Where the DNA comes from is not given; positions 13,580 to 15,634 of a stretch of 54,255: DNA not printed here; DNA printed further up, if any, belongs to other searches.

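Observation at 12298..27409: Scattered contractile-injection-system parts with no tube, spike, baseplate, tape measure or cap genes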

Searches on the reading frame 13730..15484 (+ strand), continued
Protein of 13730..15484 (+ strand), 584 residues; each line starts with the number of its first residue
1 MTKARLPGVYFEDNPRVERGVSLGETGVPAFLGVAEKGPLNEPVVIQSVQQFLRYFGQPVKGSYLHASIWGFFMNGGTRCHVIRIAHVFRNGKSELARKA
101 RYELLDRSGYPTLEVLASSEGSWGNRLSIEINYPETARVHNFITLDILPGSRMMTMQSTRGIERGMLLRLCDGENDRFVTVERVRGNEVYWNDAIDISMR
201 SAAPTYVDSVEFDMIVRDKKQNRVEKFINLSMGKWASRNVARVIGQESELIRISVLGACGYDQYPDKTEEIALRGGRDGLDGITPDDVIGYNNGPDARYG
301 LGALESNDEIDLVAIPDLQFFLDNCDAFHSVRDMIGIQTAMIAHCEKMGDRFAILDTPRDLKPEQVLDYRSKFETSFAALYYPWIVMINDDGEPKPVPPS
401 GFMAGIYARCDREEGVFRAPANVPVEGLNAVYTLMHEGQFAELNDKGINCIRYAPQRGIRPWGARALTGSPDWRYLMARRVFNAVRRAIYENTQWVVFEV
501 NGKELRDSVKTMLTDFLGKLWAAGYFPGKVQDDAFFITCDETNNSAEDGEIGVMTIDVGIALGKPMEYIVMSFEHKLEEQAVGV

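Call 46: find_encoding_contigs(protein=P0152, flank=10000, max_places=2)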
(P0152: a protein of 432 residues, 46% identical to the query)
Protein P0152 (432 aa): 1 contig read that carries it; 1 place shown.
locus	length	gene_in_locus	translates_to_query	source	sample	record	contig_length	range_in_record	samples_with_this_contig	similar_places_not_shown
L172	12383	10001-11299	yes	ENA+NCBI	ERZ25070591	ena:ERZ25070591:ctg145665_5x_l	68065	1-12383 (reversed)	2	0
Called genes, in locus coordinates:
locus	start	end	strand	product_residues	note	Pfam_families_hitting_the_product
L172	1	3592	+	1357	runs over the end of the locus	-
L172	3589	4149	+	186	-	PF19266:CIS_tube, PF06995:Phage_P2_GpU (weak)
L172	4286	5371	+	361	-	PF24032:YQBQ (faint), PF05954:Phage_GPD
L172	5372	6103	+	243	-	PF04717:Phage_base_V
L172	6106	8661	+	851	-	PF04717:Phage_base_V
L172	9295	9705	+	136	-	PF04965:GPW_gp25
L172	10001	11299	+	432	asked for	-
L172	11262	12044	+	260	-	-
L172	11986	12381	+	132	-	?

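Call 47: find_encoding_contigs(protein=P0164, flank=10000, max_places=2)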
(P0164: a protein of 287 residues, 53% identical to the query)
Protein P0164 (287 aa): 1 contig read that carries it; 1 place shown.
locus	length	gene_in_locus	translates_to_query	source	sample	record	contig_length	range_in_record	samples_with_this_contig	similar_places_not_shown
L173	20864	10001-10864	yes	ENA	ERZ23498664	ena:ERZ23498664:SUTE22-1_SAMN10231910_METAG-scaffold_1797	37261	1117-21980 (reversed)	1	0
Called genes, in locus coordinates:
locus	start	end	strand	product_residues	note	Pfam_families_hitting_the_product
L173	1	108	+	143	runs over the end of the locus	PF06841:Phage_T4_gp19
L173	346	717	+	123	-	-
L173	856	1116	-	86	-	-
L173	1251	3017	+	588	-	PF04984:Phage_sheath_1, PF17482:Phage_sheath_1C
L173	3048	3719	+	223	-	PF06841:Phage_T4_gp19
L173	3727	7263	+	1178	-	-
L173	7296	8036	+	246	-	PF19266:CIS_tube, PF01476:LysM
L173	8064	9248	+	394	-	-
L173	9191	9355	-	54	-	-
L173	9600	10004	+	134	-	PF04965:GPW_gp25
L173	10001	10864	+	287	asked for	-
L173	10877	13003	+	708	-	-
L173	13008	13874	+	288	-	PF09684:Tail_P2_I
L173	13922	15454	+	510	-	-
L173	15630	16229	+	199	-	PF16697:Yop-YscD_cpl, PF00498:FHA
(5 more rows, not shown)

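Call 48: find_encoding_contigs(protein=P0013, flank=10000, max_places=3)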
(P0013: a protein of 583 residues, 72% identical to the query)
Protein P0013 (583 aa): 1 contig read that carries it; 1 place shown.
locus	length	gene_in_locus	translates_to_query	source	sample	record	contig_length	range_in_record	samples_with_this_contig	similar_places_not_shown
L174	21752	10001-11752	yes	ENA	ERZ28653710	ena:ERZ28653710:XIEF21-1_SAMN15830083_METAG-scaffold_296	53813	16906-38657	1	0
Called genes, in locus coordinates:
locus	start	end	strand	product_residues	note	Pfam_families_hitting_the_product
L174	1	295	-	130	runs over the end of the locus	PF00011:HSP20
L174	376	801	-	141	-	PF27746:Small_heat_shock_put (weak), PF00011:HSP20, PF17886:ArsA_HSP20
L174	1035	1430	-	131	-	PF15057:DUF4537 (faint), PF21744:BAHCC1-like_Tudor (weak), PF08605:Rad9_Rad53_bind (faint), PF18115:Tudor_3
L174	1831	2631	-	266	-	PF02673:BacA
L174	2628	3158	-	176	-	-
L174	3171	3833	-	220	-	-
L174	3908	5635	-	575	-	-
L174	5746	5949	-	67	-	PF02599:CsrA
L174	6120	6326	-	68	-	-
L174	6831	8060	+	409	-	-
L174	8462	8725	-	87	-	-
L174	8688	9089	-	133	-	PF00383:dCMP_cyt_deam_1, PF08211:dCMP_cyt_deam_2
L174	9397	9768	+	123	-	-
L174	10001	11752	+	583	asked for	PF04984:Phage_sheath_1, PF17482:Phage_sheath_1C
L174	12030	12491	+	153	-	PF06841:Phage_T4_gp19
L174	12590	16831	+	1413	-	-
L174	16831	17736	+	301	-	PF19266:CIS_tube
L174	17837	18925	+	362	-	PF05954:Phage_GPD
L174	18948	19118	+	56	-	-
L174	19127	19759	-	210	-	-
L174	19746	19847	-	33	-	-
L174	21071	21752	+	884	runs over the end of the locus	PF00912:Transgly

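Call 49: find_encoding_contigs(protein=P0141, flank=10000, max_places=4)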
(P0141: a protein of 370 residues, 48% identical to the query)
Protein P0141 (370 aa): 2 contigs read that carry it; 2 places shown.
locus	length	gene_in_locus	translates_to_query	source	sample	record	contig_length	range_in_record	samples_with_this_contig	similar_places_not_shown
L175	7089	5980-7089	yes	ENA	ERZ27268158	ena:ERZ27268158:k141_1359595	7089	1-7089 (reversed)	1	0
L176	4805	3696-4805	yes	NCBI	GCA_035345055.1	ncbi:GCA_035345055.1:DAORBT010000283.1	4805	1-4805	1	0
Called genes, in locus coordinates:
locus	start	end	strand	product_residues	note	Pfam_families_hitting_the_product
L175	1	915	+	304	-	?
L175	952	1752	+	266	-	PF21948:LplA-B_cat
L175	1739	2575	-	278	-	PF01734:Patatin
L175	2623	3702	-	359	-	PF09949:APP1_cat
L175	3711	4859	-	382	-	PF02504:FA_synthesis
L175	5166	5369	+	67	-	-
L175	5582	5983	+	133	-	PF04965:GPW_gp25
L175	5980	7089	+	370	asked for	?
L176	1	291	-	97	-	PF01734:Patatin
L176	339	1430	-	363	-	PF09949:APP1_cat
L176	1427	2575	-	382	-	PF02504:FA_synthesis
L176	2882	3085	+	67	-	-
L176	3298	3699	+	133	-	PF04965:GPW_gp25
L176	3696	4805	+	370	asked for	?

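Call 52: find_encoding_contigs(protein=P0246, flank=10000, max_places=4)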
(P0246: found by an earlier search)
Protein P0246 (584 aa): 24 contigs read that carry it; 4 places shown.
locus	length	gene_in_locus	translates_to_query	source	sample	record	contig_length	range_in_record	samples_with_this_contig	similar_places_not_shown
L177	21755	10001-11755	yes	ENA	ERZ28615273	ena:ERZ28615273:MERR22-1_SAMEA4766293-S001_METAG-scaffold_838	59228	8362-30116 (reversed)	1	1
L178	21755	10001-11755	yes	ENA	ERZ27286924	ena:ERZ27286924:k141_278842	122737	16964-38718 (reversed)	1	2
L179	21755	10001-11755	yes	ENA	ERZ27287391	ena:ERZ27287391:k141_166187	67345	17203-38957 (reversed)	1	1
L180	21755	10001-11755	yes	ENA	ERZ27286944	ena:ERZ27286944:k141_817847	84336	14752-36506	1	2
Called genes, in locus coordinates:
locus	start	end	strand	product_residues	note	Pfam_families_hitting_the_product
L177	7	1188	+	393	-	-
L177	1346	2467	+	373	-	PF00962:A_deaminase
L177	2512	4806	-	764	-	PF02113:Peptidase_S13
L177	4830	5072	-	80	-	-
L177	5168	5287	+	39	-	-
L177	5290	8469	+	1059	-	PF13717:Zn_ribbon_4 (faint), PF14237:GYF_2 (weak)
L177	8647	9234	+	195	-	-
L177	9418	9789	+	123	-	-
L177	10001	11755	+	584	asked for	PF04984:Phage_sheath_1, PF17482:Phage_sheath_1C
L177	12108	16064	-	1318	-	PF00801:PKD (weak), PF04151:PPC (faint), PF18911:PKD_4, PF07705:CARDB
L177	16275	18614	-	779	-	-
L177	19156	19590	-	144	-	PF06841:Phage_T4_gp19, PF09393:DUF2001 (weak)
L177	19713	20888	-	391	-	PF04984:Phage_sheath_1, PF17482:Phage_sheath_1C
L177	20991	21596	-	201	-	PF14065:Pvc16_N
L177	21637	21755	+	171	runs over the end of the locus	-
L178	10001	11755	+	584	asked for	PF04984:Phage_sheath_1, PF17482:Phage_sheath_1C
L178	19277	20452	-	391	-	PF04984:Phage_sheath_1, PF17482:Phage_sheath_1C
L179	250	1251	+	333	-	-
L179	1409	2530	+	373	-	PF00962:A_deaminase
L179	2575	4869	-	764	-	PF02113:Peptidase_S13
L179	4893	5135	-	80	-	-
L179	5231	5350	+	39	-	-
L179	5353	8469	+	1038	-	PF13717:Zn_ribbon_4 (faint), PF14237:GYF_2 (weak)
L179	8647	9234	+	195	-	-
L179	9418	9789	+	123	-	-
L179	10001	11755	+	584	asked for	PF04984:Phage_sheath_1, PF17482:Phage_sheath_1C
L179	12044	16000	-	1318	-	PF00801:PKD (weak), PF04151:PPC (faint), PF18911:PKD_4, PF07705:CARDB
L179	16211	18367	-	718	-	-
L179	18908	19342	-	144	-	PF06841:Phage_T4_gp19, PF09393:DUF2001 (weak)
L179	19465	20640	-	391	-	PF04984:Phage_sheath_1, PF17482:Phage_sheath_1C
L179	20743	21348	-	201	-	PF14065:Pvc16_N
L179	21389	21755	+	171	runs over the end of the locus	-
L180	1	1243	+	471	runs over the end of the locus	-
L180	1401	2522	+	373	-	PF00962:A_deaminase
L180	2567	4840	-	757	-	PF02113:Peptidase_S13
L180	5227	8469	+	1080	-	PF14237:GYF_2 (weak)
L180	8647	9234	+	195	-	-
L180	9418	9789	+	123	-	-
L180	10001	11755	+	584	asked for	PF04984:Phage_sheath_1, PF17482:Phage_sheath_1C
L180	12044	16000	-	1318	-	PF00801:PKD (weak), PF04151:PPC (faint), PF18911:PKD_4, PF07705:CARDB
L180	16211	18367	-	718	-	-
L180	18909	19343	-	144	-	PF06841:Phage_T4_gp19, PF09393:DUF2001 (weak)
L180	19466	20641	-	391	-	PF04984:Phage_sheath_1, PF17482:Phage_sheath_1C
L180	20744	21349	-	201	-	PF14065:Pvc16_N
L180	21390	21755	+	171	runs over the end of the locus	-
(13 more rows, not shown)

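Call 63: search_protein_families(library=pfam, proteins=[L179:16211-18367:-, L174:18948-19115:+, L175:5166-5366:+, L006:19862-20050:+, L006:18447-19532:+, L006:12606-17723:+], max_evalue=0.01)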
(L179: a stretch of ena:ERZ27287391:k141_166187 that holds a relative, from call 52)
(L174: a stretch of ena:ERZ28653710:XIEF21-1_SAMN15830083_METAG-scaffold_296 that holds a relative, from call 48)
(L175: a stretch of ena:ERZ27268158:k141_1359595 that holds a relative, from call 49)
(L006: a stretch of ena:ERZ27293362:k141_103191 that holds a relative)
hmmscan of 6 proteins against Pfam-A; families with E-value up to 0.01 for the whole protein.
L179:16211-18367:- (718 aa): 0 families

L174:18948-19115:+ (56 aa): 0 families

L175:5166-5366:+ (67 aa): 1 family
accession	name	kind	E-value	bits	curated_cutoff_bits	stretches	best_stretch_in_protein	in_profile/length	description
PF14354.12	Lar_restr_allev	-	0.00024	21.7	28.6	1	25-57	5-34/58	Restriction alleviation protein Lar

L006:19862-20050:+ (63 aa): 5 families
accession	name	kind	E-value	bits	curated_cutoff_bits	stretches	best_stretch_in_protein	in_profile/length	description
PF14354.12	Lar_restr_allev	-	7e-05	23.4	28.6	1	29-55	6-33/58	Restriction alleviation protein Lar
PF08271.17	Zn_Ribbon_TF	-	0.00011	22.1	29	1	28-57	2-29/43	TFIIB zinc-binding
PF24042.1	DUF7351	-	0.00034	20.9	31.2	1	28-58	3-32/177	Domain of unknown function (DUF7351)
PF05129.18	Zn_ribbon_Elf1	-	0.0045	17.5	29.8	1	28-56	24-55/79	Transcription elongation factor Elf1 like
PF21349.2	RUBY_RBDX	-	0.0075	16.1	26.5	0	49-62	2-15/30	Rubrerythrin, rubredoxin-like domain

L006:18447-19532:+ (362 aa): 1 family
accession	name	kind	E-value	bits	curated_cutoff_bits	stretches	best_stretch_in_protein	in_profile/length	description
PF05954.17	Phage_GPD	-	0.0019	17.9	30.1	1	80-168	45-137/305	Phage tail baseplate hub (GPD)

L006:12606-17723:+ (1706 aa): 0 families
